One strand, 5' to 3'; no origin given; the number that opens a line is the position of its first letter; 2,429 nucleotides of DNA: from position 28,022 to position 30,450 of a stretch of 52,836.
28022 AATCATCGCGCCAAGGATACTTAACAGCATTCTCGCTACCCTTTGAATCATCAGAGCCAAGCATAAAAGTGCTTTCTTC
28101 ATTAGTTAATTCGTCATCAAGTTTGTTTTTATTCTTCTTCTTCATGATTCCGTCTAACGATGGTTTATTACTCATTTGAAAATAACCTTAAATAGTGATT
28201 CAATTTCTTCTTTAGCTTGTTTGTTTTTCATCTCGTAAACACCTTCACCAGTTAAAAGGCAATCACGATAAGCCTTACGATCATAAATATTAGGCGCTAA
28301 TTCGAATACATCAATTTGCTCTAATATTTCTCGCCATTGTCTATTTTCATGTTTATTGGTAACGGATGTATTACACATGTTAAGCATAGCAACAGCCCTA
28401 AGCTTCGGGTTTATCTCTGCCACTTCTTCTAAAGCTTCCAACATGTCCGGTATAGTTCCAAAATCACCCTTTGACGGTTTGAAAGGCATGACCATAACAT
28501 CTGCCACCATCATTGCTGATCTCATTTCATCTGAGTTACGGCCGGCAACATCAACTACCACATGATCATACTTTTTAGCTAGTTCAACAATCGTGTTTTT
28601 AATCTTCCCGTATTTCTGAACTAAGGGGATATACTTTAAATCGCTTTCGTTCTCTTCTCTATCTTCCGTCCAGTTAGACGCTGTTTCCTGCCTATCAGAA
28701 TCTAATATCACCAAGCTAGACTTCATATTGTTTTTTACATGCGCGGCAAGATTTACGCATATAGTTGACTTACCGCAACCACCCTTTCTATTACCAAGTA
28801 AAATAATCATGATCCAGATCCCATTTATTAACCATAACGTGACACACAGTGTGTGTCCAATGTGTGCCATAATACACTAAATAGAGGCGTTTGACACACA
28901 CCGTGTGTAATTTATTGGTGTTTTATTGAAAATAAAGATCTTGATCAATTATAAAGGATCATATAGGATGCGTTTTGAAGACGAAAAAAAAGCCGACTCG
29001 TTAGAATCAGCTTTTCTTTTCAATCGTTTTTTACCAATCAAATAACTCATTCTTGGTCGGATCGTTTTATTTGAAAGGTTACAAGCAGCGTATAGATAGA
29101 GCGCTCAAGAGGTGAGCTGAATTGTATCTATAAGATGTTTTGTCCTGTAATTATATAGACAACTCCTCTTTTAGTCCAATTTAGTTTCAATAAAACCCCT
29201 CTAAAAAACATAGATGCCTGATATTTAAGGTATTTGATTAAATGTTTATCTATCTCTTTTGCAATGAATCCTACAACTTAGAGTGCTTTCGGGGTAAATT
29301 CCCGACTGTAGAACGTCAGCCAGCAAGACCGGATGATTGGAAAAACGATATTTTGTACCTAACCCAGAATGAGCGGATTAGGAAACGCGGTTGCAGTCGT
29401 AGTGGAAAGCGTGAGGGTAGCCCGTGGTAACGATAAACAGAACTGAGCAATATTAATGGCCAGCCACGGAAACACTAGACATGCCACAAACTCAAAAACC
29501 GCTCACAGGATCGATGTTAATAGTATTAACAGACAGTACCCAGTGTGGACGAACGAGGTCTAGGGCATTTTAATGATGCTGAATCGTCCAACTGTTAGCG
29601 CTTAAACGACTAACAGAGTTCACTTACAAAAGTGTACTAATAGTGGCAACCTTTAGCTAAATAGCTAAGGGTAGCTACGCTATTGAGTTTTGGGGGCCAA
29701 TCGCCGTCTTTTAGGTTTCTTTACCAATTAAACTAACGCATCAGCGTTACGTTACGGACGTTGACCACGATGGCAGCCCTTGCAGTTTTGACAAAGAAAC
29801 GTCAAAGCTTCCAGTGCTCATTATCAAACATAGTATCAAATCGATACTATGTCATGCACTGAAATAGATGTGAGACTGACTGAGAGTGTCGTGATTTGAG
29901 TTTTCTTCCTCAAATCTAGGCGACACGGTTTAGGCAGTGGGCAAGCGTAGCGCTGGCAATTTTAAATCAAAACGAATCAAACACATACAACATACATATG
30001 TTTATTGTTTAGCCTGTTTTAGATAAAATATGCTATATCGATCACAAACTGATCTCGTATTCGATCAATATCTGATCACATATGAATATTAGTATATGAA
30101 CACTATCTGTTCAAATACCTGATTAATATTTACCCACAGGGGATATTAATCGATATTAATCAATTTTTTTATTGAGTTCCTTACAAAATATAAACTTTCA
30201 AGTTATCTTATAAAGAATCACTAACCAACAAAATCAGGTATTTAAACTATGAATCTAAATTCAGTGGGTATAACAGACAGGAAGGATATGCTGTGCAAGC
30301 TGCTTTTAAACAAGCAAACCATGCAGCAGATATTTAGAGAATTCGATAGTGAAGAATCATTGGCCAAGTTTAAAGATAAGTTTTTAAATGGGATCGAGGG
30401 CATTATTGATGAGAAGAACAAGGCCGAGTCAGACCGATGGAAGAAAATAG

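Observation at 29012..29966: About 1 kb ORF-free, hairpin-dense block: candidate large structured RNA or replication-control region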

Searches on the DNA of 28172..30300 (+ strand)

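Call 4: search_rna_families(source=window, start=28800, end=30300, threshold=evalue, max_evalue=10, show_alignments=3)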
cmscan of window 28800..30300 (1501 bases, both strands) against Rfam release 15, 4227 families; matches with E-value up to 10: 14.
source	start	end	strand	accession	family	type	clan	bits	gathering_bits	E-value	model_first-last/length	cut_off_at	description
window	28981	29042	-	RF02074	STnc240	Gene; sRNA;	-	25.9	55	0.36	1-77/77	no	Enterobacterial sRNA STnc240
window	28976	29049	-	RF00121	MicC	Gene; sRNA;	-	22.9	90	1.3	1-123/123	no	MicC RNA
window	28983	29085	-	RF00506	Thr_leader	Cis-reg; leader;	-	21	55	0.42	1-118/118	no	Threonine operon leader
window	28984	29052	-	RF02495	ohsC_RNA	Gene; antitoxin;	-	19.1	50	7.4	1-77/77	no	Oppression of Hydrophobic ORF by sRNA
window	28981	29165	-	RF04182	GibS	Gene; sRNA;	-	19.1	115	9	1-142/142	no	GibS sRNA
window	28978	29060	-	RF00558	L20_leader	Cis-reg; leader;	-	19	58.7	0.96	1-127/127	no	Ribosomal protein L20 leader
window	28979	29071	-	RF02053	STnc430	Gene; sRNA;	-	18.8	47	5.5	1-162/162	no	Enterobacterial sRNA STnc430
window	28842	28908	+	RF03883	mir-9256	Gene; miRNA;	-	18.5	80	1.7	1-67/67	no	mir-9256 microRNA precursor family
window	28915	29017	+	RF04180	BTnc231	Gene; sRNA;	-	17.5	80.4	1.1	1-154/154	no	Bacteroides sRNA BTnc231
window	29029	29086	-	RF00697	mir-186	Gene; miRNA;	-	17.5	70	4.4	1-82/82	no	mir-186 microRNA precursor family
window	28931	29014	+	RF02822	Srn266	Gene; sRNA;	-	17.5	63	8.3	1-112/112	no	Streptococcus RNA 266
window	28832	28918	+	RF04167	mir-1972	Gene; miRNA;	-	16.4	90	8.1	1-81/81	no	mir-1972 microRNA precursor family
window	28987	29177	-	RF02503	Atu_C9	Gene; sRNA;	-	15.2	40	0.23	1-192/192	no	Rhizobiales sRNA Atu_C9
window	29793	29885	-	RF01487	rliI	Gene; sRNA;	-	14.1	45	0.87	1-239/239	no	Listeria sRNA rliI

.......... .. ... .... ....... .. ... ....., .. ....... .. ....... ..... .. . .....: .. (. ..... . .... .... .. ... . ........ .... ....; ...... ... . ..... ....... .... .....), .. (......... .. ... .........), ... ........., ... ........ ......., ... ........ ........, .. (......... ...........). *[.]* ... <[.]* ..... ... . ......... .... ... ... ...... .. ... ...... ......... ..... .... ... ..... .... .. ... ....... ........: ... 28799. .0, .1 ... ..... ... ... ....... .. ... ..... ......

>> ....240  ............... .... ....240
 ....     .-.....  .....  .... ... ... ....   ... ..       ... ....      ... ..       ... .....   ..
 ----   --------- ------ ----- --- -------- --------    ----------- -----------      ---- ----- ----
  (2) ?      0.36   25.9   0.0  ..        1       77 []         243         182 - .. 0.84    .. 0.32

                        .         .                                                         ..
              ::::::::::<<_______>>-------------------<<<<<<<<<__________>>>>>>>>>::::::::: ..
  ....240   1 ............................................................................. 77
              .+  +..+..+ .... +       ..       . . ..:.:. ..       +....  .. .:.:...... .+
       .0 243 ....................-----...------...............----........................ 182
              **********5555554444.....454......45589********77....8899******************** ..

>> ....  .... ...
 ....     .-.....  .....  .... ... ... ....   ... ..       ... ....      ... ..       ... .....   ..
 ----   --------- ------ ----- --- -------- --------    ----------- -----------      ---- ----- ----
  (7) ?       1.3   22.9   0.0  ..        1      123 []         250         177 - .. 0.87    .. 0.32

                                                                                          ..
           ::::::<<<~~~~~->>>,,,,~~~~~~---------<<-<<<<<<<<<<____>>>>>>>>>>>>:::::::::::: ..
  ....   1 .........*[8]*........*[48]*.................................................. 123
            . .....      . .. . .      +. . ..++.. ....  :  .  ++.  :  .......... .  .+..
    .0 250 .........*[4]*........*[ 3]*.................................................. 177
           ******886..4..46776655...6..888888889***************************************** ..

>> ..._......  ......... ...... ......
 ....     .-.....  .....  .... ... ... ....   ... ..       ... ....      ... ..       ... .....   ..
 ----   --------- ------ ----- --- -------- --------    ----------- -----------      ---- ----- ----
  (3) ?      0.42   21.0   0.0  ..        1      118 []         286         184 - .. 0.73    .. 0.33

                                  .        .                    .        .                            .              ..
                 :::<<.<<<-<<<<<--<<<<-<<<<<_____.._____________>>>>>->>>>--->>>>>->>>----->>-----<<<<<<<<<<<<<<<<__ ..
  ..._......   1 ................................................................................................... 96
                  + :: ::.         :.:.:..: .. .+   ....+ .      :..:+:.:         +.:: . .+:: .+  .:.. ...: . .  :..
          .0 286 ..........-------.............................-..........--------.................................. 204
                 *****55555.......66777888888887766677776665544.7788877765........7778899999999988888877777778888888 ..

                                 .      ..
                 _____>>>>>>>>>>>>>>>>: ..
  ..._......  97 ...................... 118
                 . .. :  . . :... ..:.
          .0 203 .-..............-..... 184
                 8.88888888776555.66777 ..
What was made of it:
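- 28984..29020 (.): Bidirectional intrinsic terminator: an A run, a stem-loop and a T-rich run. All weak Rfam matches here are terminator-driven (call 4).
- On Any Rfam 15 family (including GOLLD, ROOL, C4, RNAI, group I/II introns, RNase P, tmRNA): In 28800-30300 at E <= 10 there are only terminator-driven matches, far below gathering scores (call 4).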

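Call 5: search_dna_similar(query=window:28900-30250:+, collection=phages, mode=distant, max_rows=30)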
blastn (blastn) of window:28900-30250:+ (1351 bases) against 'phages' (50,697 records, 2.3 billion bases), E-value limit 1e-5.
No match.

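Call 8: search_dna_similar(query=window:28900-30250:+, collection=plasmids, mode=distant, max_rows=30)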
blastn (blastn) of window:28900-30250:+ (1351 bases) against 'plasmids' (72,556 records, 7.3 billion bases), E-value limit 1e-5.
No match.

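Call 29: search_rna_families(sources=[L006, L002, L004], threshold=evalue, max_evalue=1)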
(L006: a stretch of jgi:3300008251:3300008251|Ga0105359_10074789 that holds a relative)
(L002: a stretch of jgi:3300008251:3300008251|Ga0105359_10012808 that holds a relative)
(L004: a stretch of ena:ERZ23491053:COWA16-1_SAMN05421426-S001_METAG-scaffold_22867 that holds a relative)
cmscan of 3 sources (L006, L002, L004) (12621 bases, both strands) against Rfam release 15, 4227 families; matches with E-value up to 1: 5.
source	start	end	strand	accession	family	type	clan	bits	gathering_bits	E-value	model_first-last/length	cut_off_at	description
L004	547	593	-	RF03790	MIR8008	Gene; miRNA;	-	34.7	66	0.00039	1-55/55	no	MIR8008 microRNA precursor family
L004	552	590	+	RF04134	MIR7504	Gene; miRNA;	-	30.8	83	0.038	1-124/124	no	MIR7504 microRNA precursor family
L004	1659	1746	+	RF02629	RmaA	Gene; sRNA;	-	28.9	57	0.13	1-113/113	no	Regulator of motility and amylovoran A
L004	565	618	+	RF00743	mir-308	Gene; miRNA;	-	23.9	60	0.24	1-63/63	no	mir-308 microRNA precursor family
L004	534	610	-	RF01043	MIR1023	Gene; miRNA;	-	22.1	90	0.54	1-165/165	no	MIR1023 microRNA precursor family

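Call 77: build_rna_model(alignment_id=A8, structure=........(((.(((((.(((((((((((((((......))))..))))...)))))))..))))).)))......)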
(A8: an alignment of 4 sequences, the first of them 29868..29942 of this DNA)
Model R1 built from alignment A8 (4 sequences, 76 columns); structure: as given.
model positions 73; base pairs 23; branch points 0; effective number of sequences 1.53; information 0.773 bits per position. Calibrated on 0.2 Mb of random sequence (short: E-values are rough).
structure used (alignment columns):
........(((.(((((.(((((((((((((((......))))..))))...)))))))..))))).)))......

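Call 78: search_with_rna_model(model_id=R1, sources=[window, L002, L003, L008, L012], filters=off, max_evalue=10, show_alignments=6)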
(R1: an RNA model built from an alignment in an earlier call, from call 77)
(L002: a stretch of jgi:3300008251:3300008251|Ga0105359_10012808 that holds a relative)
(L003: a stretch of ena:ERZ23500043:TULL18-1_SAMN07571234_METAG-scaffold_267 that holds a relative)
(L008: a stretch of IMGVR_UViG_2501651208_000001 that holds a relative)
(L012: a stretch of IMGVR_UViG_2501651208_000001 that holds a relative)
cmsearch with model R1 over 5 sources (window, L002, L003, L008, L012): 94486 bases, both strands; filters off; matches with E-value up to 10: 14.
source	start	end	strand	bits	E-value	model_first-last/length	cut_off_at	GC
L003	7128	7200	-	99.5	1.8e-28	1-73/73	no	0.45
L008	2672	2744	-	97.5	7.4e-28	1-73/73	no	0.51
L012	3297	3369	+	97.5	7.4e-28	1-73/73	no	0.51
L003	6729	6801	-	97.5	7.7e-28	1-73/73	no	0.48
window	29868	29942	+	89.9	1.9e-25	1-73/73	no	0.48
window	27748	27812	-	10.6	1.3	1-73/73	no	0.43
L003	7223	7245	+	10.1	1.9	26-48/73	no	0.09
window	37711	37752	-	9.4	3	1-73/73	no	0.5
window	29787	29806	-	9.4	3.2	27-46/73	no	0.3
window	47594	47626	+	8.7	5.1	1-73/73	no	0.36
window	15493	15525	+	8.1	7.8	1-73/73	no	0.45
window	19794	19818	+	8.1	8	1-73/73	no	0.48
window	5679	5737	-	8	8.8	1-73/73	no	0.37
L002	2659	2705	-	7.9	9.4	1-73/73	no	0.38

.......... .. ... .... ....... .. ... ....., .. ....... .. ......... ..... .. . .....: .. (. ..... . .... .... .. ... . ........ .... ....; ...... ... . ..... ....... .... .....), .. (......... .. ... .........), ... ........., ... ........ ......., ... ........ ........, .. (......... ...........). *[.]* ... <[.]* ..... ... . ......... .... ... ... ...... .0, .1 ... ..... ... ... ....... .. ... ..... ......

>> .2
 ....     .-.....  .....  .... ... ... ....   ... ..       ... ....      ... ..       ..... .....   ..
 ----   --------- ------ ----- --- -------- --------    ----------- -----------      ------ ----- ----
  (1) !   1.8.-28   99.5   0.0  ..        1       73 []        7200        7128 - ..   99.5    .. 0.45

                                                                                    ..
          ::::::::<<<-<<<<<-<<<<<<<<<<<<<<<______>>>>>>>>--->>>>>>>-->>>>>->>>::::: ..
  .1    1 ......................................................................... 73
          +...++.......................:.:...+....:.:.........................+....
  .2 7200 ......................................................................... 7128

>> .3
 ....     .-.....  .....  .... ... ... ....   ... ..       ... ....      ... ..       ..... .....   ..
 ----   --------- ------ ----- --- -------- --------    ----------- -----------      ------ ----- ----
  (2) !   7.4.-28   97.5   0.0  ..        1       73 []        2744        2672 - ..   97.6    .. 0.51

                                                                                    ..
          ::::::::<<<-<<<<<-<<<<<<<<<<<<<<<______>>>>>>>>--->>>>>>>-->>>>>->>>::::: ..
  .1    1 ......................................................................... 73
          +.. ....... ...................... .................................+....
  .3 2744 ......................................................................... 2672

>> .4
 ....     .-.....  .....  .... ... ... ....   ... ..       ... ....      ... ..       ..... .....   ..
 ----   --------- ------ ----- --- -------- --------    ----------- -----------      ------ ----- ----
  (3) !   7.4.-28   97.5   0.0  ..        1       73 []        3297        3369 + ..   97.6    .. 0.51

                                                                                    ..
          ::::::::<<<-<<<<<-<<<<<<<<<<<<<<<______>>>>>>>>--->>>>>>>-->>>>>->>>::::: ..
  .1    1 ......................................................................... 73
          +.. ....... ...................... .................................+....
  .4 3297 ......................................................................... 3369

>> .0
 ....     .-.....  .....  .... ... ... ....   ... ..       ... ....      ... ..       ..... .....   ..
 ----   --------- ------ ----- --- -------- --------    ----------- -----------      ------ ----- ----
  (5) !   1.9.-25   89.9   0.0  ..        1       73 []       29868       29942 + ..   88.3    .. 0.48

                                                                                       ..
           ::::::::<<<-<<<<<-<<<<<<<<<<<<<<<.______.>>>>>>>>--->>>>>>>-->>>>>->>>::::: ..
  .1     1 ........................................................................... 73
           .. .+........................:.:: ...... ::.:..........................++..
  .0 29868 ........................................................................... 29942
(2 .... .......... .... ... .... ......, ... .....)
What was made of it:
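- Closest known: RNase III processing hairpins of phage early transcripts. Different: There is only one copy per genome in the window and in L008 (call 78).
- Tried and rejected: *Further copies of the long hairpin as intercistronic sites.* A covariance model finds none elsewhere in the window (call 78).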

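Call 82: search_rna_families(sources=[L008, L003], threshold=evalue, max_evalue=0.5)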
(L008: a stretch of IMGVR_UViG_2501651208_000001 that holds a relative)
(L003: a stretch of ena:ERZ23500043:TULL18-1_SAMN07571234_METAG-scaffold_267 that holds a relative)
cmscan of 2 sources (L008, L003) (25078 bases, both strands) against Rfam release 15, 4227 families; matches with E-value up to 0.5: 3.
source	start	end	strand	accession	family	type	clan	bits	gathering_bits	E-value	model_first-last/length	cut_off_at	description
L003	12698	12808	-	RF00513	Trp_leader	Cis-reg; leader;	-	30.2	41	0.016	1-100/100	no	Tryptophan operon leader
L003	12655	12732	+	RF00513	Trp_leader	Cis-reg; leader;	-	28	41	0.059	1-100/100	no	Tryptophan operon leader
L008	3564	3677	+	RF03523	mir-4703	Gene; miRNA;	-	25.2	88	0.35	1-61/61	no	mir-4703 microRNA precursor family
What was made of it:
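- On Any Rfam 15 family (including GOLLD, ROOL, C4, RNAI, group I/II introns, RNase P, tmRNA): Relatives L002, L004 and L006 (call 29) and L003 and L008 (call 82) give nothing in the region.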
